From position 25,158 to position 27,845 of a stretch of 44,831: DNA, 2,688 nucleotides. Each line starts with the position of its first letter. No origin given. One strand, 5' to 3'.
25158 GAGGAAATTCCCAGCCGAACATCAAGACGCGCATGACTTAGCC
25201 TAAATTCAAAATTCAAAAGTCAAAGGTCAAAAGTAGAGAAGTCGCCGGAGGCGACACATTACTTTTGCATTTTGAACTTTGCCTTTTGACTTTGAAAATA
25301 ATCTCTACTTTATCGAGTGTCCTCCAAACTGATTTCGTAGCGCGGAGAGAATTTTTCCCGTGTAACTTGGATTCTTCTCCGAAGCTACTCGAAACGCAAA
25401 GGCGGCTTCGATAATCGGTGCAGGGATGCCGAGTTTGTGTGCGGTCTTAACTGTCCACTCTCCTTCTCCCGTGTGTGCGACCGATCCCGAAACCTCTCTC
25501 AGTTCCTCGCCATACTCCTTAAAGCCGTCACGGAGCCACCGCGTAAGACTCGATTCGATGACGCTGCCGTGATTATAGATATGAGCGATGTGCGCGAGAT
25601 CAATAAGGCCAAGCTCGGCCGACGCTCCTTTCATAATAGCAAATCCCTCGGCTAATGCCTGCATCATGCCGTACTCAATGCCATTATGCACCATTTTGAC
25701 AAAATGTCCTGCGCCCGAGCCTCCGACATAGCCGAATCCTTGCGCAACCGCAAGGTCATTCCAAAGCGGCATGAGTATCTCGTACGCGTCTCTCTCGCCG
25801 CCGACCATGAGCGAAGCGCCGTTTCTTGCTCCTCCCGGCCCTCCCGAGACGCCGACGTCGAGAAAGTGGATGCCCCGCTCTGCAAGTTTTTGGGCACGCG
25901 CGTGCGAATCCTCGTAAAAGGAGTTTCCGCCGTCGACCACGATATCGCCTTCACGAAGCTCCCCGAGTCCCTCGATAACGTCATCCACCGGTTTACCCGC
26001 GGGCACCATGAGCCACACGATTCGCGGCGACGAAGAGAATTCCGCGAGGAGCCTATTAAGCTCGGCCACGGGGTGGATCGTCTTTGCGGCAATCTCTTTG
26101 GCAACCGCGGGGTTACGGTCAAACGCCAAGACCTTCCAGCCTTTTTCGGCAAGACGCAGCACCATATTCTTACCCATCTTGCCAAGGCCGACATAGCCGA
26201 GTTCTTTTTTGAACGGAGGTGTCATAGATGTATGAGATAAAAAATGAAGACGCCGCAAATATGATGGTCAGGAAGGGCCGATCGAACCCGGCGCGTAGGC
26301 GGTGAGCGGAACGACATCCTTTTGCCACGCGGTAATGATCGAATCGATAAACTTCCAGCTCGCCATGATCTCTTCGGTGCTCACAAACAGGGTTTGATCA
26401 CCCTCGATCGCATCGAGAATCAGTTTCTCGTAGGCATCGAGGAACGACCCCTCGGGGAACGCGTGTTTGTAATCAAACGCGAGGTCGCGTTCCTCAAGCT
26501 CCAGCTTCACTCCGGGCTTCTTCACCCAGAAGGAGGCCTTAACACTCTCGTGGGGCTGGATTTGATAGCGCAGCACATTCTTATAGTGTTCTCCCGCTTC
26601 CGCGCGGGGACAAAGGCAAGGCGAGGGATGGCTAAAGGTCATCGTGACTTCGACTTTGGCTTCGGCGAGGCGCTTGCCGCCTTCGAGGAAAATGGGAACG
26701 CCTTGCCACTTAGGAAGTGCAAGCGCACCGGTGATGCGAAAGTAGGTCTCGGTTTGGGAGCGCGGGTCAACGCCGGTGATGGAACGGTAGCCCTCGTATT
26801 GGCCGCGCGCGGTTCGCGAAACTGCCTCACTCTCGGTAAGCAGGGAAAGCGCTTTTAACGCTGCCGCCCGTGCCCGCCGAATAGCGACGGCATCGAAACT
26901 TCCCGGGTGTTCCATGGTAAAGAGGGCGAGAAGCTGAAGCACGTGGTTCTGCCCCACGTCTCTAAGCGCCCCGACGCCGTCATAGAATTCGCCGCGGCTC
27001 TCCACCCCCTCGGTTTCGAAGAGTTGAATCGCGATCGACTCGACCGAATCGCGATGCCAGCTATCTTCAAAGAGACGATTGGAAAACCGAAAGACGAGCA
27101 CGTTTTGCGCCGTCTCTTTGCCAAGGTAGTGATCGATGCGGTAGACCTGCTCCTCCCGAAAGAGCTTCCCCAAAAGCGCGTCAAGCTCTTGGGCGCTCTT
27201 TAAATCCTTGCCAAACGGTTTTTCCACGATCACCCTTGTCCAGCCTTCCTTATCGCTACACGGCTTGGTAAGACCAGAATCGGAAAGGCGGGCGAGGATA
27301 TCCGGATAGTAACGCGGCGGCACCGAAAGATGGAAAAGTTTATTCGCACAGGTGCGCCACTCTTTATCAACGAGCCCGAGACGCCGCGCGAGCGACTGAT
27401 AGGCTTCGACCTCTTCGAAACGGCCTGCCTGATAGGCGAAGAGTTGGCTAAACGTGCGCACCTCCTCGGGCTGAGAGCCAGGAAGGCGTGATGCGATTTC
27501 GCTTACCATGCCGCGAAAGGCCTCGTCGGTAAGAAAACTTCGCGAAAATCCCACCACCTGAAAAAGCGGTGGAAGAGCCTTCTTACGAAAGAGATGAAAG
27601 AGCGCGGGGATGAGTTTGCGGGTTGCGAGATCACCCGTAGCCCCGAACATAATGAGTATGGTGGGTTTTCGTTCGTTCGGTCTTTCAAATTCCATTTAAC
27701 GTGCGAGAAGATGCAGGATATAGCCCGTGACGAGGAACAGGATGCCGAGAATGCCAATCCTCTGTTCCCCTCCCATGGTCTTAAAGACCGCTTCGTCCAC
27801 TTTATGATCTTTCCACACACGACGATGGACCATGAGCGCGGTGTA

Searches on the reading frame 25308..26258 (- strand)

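Call 27: search_protein_families(library=pfam, proteins=[window:25308-26258:-], max_evalue=0.00001)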
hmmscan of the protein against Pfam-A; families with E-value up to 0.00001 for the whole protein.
window:25308-26258:- (317 aa): 2 families
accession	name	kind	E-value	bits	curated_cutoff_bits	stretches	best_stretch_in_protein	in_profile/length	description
PF03446.21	NAD_binding_2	-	1.8e-43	148.8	21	1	20-170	2-153/161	NAD binding domain of 6-phosphogluconate dehydrogenase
PF00393.24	6PGD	-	5.7e-21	75.6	27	1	184-296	1-116/290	6-phosphogluconate dehydrogenase, C-terminal domain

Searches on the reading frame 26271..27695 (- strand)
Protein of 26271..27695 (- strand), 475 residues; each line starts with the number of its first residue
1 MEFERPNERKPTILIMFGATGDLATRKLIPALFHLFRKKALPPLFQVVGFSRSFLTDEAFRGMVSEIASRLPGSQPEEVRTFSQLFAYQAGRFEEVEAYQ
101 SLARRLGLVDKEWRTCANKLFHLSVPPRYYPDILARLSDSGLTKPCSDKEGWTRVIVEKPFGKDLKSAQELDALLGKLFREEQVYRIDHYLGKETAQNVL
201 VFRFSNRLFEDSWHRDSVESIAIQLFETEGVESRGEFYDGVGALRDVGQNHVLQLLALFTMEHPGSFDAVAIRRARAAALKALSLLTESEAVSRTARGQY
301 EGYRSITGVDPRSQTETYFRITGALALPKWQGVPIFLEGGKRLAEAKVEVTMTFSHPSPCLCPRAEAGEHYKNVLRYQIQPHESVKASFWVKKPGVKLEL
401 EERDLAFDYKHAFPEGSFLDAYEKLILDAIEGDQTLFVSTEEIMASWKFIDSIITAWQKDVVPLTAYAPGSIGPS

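Call 27: search_protein_families(library=pfam, proteins=[window:26271-27695:-], max_evalue=0.00001)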
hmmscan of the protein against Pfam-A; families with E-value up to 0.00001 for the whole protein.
window:26271-27695:- (475 aa): 2 families
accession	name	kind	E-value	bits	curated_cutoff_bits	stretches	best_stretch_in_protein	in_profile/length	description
PF02781.21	G6PD_C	-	8.4e-80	268.4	27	1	200-475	1-282/296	Glucose-6-phosphate dehydrogenase, C-terminal domain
PF00479.28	G6PD_N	-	3e-56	191.4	22.1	1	15-198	1-183/183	Glucose-6-phosphate dehydrogenase, NAD binding domain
